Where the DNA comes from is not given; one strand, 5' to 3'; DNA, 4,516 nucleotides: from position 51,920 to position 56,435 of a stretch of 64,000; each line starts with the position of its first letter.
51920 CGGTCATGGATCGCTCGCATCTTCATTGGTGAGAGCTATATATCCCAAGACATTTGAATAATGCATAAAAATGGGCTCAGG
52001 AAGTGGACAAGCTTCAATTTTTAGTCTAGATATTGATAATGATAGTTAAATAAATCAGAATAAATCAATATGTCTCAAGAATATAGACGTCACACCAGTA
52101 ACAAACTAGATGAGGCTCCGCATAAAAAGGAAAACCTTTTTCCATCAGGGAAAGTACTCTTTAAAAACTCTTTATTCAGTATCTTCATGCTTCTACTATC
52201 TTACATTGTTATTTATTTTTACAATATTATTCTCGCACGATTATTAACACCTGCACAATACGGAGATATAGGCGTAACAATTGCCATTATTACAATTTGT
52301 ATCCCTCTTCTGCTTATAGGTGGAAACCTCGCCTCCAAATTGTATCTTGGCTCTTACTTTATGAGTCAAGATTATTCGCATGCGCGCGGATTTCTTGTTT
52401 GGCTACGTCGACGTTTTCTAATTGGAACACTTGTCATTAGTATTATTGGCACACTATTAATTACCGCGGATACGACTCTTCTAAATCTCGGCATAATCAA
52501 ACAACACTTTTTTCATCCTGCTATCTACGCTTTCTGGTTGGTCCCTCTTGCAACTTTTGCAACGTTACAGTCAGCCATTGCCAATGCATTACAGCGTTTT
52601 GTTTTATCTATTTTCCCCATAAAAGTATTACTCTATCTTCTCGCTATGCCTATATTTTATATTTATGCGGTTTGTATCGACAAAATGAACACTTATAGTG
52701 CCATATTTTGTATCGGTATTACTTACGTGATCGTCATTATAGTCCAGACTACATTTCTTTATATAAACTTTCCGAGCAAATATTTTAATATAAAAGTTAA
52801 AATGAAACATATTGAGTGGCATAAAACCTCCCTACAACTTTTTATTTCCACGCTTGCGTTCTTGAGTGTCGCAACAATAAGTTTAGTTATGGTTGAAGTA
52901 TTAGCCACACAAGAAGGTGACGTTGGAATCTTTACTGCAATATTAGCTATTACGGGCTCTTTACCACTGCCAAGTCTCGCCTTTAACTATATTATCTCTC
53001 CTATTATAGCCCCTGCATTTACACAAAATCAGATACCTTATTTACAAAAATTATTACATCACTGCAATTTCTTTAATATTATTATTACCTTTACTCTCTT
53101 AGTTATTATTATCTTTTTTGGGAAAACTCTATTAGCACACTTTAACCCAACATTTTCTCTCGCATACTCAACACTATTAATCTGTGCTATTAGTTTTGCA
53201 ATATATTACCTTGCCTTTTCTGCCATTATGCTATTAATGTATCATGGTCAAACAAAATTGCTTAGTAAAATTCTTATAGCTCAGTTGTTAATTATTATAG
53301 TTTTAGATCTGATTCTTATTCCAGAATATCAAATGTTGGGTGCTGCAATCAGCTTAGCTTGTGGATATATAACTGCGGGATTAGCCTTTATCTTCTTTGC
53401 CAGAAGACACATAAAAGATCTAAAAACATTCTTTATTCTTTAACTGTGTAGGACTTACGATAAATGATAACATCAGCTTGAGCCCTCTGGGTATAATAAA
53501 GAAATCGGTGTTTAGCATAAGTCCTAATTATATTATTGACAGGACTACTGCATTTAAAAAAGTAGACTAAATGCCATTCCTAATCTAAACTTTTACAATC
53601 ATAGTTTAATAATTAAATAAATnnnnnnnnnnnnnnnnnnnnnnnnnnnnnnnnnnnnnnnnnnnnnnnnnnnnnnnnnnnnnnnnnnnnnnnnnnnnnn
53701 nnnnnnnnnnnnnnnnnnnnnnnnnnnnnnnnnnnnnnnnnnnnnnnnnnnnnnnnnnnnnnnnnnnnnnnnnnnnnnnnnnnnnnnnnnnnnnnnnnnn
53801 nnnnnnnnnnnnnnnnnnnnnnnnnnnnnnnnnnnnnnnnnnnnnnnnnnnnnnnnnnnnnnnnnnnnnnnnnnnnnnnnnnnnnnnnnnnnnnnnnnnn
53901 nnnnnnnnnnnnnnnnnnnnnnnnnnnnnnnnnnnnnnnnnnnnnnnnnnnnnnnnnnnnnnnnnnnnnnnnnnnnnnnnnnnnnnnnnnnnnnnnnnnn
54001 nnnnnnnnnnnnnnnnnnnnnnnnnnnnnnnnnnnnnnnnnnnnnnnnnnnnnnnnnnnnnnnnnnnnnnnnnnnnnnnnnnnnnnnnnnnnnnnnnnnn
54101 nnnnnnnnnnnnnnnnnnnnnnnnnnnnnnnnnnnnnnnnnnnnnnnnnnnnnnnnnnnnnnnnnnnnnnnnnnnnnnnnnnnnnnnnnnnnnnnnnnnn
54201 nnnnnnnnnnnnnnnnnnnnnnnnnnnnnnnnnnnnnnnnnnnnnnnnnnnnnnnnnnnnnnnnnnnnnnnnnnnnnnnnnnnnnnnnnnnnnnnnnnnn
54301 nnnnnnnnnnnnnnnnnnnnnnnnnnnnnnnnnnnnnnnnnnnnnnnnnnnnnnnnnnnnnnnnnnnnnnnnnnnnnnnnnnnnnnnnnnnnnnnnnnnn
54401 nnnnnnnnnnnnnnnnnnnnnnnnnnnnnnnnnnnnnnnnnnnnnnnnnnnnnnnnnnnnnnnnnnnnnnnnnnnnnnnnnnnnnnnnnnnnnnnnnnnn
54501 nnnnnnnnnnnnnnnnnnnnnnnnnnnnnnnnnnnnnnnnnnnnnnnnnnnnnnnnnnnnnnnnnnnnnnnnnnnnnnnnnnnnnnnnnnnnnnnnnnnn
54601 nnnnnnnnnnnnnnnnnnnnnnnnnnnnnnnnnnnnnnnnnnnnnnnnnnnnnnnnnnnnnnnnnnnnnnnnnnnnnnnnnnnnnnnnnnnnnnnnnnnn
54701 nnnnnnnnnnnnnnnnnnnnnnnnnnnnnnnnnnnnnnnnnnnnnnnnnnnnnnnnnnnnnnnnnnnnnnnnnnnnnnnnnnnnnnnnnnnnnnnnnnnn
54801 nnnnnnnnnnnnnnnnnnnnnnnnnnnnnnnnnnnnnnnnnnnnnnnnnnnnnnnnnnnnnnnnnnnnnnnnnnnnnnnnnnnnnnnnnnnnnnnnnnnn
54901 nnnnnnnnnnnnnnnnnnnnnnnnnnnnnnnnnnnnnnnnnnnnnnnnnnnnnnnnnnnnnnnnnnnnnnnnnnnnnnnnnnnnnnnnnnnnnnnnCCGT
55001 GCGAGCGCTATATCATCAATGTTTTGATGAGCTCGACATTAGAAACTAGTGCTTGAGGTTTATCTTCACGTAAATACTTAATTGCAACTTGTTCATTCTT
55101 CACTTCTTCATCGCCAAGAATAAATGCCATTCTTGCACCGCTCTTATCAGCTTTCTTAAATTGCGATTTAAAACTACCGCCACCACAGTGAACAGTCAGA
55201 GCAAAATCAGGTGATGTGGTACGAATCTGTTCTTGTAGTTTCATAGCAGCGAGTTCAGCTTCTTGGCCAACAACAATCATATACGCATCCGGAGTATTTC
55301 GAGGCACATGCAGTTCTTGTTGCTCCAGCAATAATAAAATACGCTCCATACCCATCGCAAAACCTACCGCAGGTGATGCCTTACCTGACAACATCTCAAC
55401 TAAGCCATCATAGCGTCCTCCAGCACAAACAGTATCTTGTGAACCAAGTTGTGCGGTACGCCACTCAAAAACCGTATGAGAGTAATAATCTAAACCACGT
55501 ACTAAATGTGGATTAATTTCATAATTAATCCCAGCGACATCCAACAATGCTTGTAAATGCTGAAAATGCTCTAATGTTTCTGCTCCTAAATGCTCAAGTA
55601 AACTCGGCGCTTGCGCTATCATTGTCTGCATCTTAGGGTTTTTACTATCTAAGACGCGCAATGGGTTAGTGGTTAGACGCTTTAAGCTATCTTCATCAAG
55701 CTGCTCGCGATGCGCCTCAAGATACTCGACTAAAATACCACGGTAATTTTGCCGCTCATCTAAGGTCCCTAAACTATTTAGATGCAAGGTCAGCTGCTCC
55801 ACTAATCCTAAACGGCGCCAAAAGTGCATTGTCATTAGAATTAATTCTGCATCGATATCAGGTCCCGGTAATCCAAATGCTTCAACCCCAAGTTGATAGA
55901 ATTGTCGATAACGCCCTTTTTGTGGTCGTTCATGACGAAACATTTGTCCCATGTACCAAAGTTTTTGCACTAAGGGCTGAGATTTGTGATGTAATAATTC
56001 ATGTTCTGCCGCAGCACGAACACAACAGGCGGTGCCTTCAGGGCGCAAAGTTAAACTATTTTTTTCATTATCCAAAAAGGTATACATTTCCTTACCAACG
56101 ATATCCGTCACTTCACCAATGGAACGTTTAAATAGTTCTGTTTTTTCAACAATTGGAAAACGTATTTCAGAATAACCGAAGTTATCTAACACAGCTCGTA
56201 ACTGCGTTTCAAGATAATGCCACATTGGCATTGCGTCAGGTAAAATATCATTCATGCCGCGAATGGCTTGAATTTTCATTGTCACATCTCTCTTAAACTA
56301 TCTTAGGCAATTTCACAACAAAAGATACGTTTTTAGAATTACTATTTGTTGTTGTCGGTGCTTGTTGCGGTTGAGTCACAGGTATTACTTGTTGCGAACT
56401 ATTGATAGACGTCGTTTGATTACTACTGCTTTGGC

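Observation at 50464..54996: Three tandem Wzx/PST-like MOP transporters (one old and two recently duplicated paralogs) immediately beside the NRPS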

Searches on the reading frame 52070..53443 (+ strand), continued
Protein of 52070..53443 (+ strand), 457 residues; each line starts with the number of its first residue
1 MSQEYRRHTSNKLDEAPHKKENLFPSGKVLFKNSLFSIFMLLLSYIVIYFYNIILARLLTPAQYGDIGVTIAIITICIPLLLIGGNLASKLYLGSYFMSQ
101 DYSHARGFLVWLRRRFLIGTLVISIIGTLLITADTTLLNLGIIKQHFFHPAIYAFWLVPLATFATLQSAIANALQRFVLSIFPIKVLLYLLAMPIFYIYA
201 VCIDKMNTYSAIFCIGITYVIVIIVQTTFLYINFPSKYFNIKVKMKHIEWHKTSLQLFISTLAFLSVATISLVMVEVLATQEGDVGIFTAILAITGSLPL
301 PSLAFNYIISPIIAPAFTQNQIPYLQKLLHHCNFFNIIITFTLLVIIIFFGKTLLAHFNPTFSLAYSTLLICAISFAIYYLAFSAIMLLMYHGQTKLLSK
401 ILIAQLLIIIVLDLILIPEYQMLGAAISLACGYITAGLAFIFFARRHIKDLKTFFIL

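Call 69: find_encoding_contigs(protein=P0021, flank=8000, max_places=1)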
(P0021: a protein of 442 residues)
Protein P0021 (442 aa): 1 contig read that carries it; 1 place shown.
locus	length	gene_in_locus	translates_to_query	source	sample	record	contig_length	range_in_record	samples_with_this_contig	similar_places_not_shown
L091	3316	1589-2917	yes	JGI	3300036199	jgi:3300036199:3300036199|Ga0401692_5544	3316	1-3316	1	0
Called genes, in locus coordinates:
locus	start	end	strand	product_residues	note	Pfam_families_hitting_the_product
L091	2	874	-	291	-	?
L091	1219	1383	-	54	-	PF02599:CsrA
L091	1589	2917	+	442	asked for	PF01943:Polysacc_synt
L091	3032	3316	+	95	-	?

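Call 85: find_encoding_contigs(protein=P0161, flank=8000, max_places=1)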
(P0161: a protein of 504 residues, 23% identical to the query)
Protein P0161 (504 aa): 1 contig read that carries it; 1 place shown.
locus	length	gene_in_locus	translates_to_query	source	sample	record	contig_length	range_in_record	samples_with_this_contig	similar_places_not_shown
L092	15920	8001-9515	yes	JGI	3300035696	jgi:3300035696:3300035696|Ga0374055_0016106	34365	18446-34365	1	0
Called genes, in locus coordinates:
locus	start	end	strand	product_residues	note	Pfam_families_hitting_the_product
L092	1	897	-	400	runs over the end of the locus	PF07690:MFS_1, PF00083:Sugar_tr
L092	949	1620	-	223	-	PF08534:Redoxin, PF00578:AhpC-TSA, PF00085:Thioredoxin (weak), PF13905:Thioredoxin_8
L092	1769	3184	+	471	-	PF00206:Lyase_1, PF14698:ASL_C2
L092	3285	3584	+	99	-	PF13627:LptM_cons (weak)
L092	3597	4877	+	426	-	PF00278:Orn_DAP_Arg_deC, PF01168:Ala_racemase_N, PF02784:Orn_Arg_deC_N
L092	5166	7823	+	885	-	PF13779:DUF4175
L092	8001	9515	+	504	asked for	PF01943:Polysacc_synt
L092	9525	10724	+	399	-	PF13480:Acetyltransf_6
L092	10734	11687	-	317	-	PF03401:TctC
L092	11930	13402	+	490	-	PF08448:PAS_4 (faint), PF12860:PAS_7, PF00015:MCPsignal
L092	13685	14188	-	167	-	PF01641:SelR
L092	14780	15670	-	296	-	PF00126:HTH_1, PF03466:LysR_substrate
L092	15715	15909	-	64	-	-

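Call 86: find_encoding_contigs(protein=P0157, flank=8000, max_places=1)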
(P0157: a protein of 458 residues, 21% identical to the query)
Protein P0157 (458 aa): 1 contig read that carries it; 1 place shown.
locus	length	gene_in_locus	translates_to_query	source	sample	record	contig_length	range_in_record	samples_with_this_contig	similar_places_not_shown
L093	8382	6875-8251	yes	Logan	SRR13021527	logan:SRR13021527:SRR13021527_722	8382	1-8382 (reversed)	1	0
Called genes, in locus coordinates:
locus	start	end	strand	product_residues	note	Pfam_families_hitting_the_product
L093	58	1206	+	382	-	PF02771:Acyl-CoA_dh_N, PF02770:Acyl-CoA_dh_M, PF00441:Acyl-CoA_dh_1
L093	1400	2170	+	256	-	PF23441:SDR (faint), PF00106:adh_short, PF08659:KR, PF13561:adh_short_C2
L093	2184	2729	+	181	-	PF06041:DUF924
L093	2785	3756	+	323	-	PF03401:TctC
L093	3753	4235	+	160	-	PF07331:TctB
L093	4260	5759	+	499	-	PF01970:TctA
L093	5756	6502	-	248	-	PF05875:Ceramidase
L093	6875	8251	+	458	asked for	PF01943:Polysacc_synt, PF03023:MurJ (weak), PF01554:MatE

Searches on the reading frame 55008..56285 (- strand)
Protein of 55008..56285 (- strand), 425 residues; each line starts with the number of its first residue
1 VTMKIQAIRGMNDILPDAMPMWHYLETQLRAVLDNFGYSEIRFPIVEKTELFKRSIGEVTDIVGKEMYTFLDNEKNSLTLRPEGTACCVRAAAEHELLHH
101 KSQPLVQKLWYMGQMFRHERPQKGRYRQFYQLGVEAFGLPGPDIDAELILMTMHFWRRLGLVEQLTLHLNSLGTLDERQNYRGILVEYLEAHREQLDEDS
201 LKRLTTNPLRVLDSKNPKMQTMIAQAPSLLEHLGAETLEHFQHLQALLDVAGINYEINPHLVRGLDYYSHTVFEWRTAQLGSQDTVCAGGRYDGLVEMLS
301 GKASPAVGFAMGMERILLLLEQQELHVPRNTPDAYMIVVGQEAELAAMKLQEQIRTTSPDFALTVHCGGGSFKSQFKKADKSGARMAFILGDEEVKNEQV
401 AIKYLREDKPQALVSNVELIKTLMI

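Call 9: search_protein_families(library=pfam, proteins=[window:55008-56285:-], max_evalue=0.001)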
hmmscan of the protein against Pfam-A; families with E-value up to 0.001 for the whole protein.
window:55008-56285:- (425 aa): 4 families
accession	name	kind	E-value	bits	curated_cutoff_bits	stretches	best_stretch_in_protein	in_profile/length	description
PF13393.11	tRNA-synt_His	-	7.2e-47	160.5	25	1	10-316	1-308/308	Histidyl-tRNA synthetase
PF00587.30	tRNA-synt_2b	-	4e-22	79.6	29.3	1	68-320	1-175/179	tRNA synthetase class II core domain (G, H, P, S and T)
PF03129.25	HGTP_anticodon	-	9.9e-08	32.5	21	1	334-422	2-90/94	Anticodon binding domain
PF00152.25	tRNA-synt_2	-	0.00026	20.6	25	0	107-323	92-295/308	tRNA synthetases class II (D, K and N)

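Call 18: find_related_loci(query=window:55008-56285:-, collection=genome_contigs, flank=10000)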
Query window:55008-56285:- (425 aa) in genome_contigs; peptide patterns used: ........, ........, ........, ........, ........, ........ (x = any residue, [..] = any of these).
600 stretches matched a pattern (row limit reached: there are more); 575 encode a relative of the query (tblastn E <= 1e-3); the best 80 are kept; 80 distinct loci.
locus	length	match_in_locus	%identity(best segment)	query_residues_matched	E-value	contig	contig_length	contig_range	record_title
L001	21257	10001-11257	61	1-423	5e-172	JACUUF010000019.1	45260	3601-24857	MAG: Methyloprofundus sp. isolate Kmv24 NODE_320_length_45260_cov_79.760867, whole genome shotgun sequence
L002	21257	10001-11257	61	1-423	8e-172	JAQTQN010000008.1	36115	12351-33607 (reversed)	MAG: Methylobacter sp. isolate STB_140 NODE_2450_length_36115_cov_7.308075_Sandtown_B, whole genome shotgun sequence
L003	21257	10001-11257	61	1-423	9e-172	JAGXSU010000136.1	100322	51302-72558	MAG: Methylomicrobium sp. isolate CROMO_BS_115_2 c_000000706973, whole genome shotgun sequence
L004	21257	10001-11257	60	1-423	3e-171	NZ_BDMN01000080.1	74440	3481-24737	Bathymodiolus platifrons methanotrophic gill symbiont strain HPD1508-B01-01, whole genome shotgun sequence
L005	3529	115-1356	60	1-418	1e-178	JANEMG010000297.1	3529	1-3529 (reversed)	MAG: Gammaproteobacteria bacterium isolate Ifr-MOX-184 NODE_737_length_3529_cov_2.747946, whole genome shotgun sequence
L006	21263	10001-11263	60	1-423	1e-170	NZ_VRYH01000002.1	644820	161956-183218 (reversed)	Aidingimonas lacisalsi strain XHU 5135 Scaffold2, whole genome shotgun sequence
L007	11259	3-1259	61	1-423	1e-169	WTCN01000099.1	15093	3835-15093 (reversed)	MAG: Methyloprofundus sp. isolate GLR997 c_000000022993, whole genome shotgun sequence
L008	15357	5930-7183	60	1-423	2e-169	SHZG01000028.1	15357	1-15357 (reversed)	MAG: Methylococcales bacterium isolate Baikal-deep-G143 BACOMB-C18541, whole genome shotgun sequence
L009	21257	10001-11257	60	1-423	7e-169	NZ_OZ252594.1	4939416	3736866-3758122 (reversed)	MAG: Methyloprofundus sp. isolate 22c1434b-94e5-42e0-96fa-434c419c42c8 chromosome 1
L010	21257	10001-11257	60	1-423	2e-168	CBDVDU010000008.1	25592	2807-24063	MAG TPA_asm: uncultured Gammaproteobacteria bacterium isolate SRR21487744_concoct_176 genome assembly, contig: ERZ257484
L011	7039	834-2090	61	1-423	3e-169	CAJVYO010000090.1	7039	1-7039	MAG TPA_asm: uncultured Methylococcaceae bacterium isolate SRR5469033_bin.84_MetaBAT_v2.12.1_MAG genome assembly, contig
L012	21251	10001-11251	61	1-413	5e-168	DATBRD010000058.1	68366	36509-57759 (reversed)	MAG TPA_asm: Methylobacter sp. isolate SMAG_U4120 k141_844375, whole genome shotgun sequence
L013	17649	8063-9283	62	1-411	6e-168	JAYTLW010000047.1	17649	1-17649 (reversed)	MAG: Methylobacter sp. isolate GFS_3396 GFS_3396_46, whole genome shotgun sequence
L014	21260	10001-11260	60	1-423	2e-167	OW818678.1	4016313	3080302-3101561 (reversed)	metagenome genome assembly, chromosome: 1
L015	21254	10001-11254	60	1-423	1e-167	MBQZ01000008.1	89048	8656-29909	Crenothrix sp. D3 NODE_11_length_89048_cov_11.5483_ID_21, whole genome shotgun sequence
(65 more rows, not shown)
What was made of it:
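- Tried and rejected: A scan with HisS gave at best 61-62% identity, to Methylococcales and others (call 18).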
